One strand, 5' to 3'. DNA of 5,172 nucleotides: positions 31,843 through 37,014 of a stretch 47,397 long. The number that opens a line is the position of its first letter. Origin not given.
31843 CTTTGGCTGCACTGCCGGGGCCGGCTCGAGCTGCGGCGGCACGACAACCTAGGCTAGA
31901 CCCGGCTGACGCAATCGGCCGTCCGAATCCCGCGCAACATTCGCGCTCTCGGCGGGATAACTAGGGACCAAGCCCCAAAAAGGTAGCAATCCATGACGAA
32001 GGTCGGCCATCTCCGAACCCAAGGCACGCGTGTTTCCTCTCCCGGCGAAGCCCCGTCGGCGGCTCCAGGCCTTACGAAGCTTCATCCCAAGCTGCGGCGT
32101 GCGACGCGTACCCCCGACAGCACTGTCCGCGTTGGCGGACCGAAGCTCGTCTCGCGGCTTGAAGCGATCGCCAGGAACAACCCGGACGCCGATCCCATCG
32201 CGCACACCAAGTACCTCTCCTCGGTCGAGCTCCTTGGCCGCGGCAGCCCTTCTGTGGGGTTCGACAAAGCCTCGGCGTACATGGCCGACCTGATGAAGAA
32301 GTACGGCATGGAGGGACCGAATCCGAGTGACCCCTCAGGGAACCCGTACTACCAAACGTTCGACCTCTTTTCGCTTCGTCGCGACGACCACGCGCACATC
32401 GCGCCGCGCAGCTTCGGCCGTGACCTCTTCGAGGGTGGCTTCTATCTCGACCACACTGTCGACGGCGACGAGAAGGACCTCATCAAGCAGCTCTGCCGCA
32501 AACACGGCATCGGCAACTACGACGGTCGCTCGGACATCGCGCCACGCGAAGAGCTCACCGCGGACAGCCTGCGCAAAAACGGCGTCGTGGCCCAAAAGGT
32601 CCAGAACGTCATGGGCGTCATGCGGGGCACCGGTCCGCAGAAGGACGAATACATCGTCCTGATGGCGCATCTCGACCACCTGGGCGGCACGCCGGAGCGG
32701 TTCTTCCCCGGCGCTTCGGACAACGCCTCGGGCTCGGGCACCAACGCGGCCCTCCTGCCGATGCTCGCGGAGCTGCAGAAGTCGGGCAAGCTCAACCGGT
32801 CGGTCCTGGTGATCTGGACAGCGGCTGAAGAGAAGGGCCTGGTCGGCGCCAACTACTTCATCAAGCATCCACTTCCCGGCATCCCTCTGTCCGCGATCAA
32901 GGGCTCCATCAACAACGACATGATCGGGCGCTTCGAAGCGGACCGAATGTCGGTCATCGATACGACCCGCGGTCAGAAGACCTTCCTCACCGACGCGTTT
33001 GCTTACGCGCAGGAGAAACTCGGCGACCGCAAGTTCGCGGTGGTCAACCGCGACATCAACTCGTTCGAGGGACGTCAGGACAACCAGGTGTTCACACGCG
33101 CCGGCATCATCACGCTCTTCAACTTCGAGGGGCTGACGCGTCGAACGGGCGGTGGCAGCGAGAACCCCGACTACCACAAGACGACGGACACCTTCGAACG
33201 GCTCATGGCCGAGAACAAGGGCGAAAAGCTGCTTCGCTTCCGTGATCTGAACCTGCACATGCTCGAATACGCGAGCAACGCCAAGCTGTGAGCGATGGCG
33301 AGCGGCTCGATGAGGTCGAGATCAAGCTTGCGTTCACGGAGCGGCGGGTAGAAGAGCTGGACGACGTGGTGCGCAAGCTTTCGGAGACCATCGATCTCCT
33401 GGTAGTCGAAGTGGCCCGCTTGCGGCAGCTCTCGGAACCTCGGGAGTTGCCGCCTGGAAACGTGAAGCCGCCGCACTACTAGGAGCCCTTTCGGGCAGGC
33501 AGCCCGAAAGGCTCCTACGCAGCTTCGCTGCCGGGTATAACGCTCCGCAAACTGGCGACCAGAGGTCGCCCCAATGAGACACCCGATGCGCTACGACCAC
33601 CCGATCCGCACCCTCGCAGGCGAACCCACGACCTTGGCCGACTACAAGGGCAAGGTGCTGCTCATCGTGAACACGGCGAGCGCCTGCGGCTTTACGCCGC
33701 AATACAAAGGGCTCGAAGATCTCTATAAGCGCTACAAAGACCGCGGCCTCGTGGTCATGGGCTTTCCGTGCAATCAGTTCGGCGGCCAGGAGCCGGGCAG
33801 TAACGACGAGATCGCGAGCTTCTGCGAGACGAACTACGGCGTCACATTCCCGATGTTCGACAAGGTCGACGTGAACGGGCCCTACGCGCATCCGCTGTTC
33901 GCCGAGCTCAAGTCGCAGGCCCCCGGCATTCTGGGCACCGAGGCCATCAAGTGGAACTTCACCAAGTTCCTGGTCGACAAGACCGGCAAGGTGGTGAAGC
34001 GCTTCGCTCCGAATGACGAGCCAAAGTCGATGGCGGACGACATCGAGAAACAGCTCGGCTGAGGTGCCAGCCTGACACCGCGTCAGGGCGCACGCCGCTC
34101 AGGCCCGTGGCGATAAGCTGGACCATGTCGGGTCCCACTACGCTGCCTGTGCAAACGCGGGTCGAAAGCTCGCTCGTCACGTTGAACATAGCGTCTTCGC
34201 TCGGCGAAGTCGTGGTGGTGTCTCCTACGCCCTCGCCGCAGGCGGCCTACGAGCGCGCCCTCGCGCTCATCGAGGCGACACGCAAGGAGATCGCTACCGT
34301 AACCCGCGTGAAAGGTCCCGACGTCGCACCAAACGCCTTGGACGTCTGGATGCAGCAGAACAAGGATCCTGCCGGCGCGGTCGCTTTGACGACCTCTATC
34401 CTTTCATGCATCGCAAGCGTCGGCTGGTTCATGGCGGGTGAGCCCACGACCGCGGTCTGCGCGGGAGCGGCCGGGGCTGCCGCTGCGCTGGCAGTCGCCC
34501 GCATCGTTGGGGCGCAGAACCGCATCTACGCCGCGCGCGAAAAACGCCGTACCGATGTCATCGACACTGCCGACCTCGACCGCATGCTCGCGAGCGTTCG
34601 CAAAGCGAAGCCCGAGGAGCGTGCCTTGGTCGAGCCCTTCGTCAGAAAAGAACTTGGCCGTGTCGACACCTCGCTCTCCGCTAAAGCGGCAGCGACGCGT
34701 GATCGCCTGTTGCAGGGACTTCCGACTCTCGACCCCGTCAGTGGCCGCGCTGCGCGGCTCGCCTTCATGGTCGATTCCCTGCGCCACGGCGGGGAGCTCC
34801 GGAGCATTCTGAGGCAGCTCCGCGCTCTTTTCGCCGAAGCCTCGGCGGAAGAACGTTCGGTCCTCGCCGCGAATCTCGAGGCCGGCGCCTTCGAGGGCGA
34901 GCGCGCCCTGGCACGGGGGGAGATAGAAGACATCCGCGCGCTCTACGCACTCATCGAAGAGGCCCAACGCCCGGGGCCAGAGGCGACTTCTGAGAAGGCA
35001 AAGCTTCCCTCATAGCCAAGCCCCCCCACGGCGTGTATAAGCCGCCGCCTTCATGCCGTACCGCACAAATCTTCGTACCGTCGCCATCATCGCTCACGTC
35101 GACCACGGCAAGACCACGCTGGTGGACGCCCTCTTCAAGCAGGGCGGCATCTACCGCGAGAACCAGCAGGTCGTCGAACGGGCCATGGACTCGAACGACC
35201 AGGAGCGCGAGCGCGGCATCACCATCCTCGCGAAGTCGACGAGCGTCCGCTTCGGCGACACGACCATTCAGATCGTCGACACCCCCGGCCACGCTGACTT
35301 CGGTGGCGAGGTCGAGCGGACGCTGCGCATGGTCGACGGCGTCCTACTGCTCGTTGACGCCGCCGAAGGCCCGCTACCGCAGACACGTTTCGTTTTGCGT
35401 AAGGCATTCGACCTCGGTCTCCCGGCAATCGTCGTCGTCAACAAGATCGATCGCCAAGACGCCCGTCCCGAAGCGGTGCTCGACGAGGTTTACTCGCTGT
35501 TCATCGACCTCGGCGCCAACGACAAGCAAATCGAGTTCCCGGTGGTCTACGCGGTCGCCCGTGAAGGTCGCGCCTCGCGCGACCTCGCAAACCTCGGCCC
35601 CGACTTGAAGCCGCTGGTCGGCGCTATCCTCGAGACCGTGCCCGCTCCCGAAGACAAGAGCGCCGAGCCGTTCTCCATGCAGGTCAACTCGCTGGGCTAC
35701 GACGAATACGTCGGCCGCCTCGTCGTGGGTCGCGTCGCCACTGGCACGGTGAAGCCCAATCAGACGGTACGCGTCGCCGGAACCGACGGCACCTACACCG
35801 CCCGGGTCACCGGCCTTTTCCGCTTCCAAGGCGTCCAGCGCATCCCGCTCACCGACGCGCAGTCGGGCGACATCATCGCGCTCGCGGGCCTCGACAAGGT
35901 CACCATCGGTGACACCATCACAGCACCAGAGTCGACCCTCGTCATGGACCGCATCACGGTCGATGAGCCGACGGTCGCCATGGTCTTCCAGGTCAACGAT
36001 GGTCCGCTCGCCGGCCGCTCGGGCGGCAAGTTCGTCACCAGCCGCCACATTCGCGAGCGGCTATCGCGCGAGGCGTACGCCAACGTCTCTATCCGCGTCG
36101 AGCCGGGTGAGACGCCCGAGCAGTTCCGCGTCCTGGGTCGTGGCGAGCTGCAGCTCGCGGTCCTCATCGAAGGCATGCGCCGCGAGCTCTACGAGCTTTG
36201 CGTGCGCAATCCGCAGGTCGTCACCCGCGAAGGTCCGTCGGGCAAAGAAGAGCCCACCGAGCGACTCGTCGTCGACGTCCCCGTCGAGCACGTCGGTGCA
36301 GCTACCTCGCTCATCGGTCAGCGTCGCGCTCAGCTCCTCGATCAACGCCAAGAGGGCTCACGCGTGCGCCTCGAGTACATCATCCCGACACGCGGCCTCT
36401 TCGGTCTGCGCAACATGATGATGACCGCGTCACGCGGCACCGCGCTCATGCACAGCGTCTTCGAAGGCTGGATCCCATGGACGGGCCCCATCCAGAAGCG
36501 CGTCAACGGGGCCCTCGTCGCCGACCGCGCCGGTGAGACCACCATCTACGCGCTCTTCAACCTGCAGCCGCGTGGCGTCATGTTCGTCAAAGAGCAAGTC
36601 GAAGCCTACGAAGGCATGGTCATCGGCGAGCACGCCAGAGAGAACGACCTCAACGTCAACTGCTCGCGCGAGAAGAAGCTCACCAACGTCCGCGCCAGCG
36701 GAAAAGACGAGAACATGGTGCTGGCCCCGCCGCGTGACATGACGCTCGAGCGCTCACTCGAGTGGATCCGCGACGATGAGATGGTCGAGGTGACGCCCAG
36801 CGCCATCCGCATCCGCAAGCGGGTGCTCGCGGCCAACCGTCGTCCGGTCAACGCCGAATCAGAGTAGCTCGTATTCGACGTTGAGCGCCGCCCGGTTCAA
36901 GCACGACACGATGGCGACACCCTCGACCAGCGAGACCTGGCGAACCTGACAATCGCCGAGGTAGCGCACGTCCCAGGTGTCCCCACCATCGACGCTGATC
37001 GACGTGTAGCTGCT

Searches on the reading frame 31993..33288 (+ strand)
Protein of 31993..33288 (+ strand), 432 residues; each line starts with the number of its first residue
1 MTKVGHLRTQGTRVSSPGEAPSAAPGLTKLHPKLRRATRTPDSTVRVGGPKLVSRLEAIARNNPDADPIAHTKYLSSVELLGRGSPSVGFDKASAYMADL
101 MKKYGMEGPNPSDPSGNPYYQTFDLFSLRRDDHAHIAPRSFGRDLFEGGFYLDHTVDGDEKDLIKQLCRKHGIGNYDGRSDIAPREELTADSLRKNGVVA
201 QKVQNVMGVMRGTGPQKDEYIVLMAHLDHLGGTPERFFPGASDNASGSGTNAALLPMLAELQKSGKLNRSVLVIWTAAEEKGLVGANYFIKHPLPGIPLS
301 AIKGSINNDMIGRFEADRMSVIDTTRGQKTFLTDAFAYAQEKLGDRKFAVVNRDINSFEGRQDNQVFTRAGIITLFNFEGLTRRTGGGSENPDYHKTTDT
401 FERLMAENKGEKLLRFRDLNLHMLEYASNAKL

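Call 8: search_protein_families(library=pfam, proteins=[window:31993-33288:+], max_evalue=0.0001)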
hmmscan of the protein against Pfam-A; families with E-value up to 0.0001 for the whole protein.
window:31993-33288:+ (432 aa): 1 family
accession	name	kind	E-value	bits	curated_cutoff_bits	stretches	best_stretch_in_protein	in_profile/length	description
PF04389.22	Peptidase_M28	-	2.7e-30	106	21.3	1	205-407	1-180/193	Peptidase family M28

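Call 27: search_protein_families(library=ncbifam, proteins=[window:31993-33288:+], max_evalue=0.00001)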
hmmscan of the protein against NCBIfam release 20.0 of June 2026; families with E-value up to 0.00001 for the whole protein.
window:31993-33288:+ (432 aa): 1 family
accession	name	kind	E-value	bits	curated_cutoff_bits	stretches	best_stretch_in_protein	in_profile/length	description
NF045908.1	AminopepLapALeg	equivalog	3.8e-11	42.5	600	1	219-294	205-274/396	aminopeptidase LapA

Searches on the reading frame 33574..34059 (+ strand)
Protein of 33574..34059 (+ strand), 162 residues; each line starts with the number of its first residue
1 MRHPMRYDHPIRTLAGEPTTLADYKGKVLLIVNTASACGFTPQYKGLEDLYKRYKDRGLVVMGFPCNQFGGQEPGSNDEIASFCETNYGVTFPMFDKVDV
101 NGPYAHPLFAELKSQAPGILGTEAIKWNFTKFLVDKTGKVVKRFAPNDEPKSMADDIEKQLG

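Call 8: search_protein_families(library=pfam, proteins=[window:33574-34059:+], max_evalue=0.0001)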
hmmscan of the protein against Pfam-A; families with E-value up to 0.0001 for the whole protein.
window:33574-34059:+ (162 aa): 3 families
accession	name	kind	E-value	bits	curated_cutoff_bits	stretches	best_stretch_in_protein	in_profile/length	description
PF00255.25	GSHPx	-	1e-42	144.5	27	1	7-113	2-108/108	Glutathione peroxidase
PF00578.27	AhpC-TSA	-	3.4e-06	27.4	26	1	13-95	12-87/124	AhpC/TSA family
PF08534.16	Redoxin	-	1.9e-05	24.9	26.6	0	15-160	17-147/148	Redoxin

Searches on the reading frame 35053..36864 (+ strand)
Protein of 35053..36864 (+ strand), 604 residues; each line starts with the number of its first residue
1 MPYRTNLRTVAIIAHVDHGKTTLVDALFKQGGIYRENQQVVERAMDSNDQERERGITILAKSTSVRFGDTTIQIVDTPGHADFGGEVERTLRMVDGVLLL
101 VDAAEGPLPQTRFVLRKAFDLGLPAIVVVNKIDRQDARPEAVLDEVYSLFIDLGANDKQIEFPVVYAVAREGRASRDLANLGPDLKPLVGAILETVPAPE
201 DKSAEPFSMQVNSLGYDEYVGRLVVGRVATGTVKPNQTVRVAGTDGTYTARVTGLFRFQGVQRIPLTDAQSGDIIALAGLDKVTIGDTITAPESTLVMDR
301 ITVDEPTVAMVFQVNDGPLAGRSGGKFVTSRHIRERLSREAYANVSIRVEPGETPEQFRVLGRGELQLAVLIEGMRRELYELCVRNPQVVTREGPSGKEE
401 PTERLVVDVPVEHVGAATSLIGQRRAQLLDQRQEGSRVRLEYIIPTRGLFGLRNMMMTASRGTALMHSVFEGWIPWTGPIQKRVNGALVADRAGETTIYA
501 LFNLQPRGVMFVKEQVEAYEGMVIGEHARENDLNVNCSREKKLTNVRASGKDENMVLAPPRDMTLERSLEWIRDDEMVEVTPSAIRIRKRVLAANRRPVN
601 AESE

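Call 8: search_protein_families(library=pfam, proteins=[window:35053-36864:+], max_evalue=0.0001)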
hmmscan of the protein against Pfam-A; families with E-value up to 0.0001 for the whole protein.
window:35053-36864:+ (604 aa): 6 families
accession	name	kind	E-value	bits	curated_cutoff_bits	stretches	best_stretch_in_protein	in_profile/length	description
PF00009.33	GTP_EFTU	-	3.9e-52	177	26.5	1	6-184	2-174/188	Elongation factor Tu GTP binding domain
PF21018.2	BipA_C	-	1e-45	154.5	23.8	1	485-593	1-109/110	TypA/BipA C-terminal domain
PF00679.30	EFG_C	-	8.8e-18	64.6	27.9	1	399-483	3-88/89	Elongation factor G C-terminus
PF03144.31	GTP_EFTU_D2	-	2.4e-14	54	30.3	1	221-290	1-73/73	Elongation factor Tu domain 2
PF22042.2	EF-G_D2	-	4e-07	30.5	27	1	207-290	2-82/84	Elongation factor G domain 2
PF01926.29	MMR_HSR1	-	5.2e-06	27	21.9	1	10-131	2-113/113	50S ribosome-binding GTPase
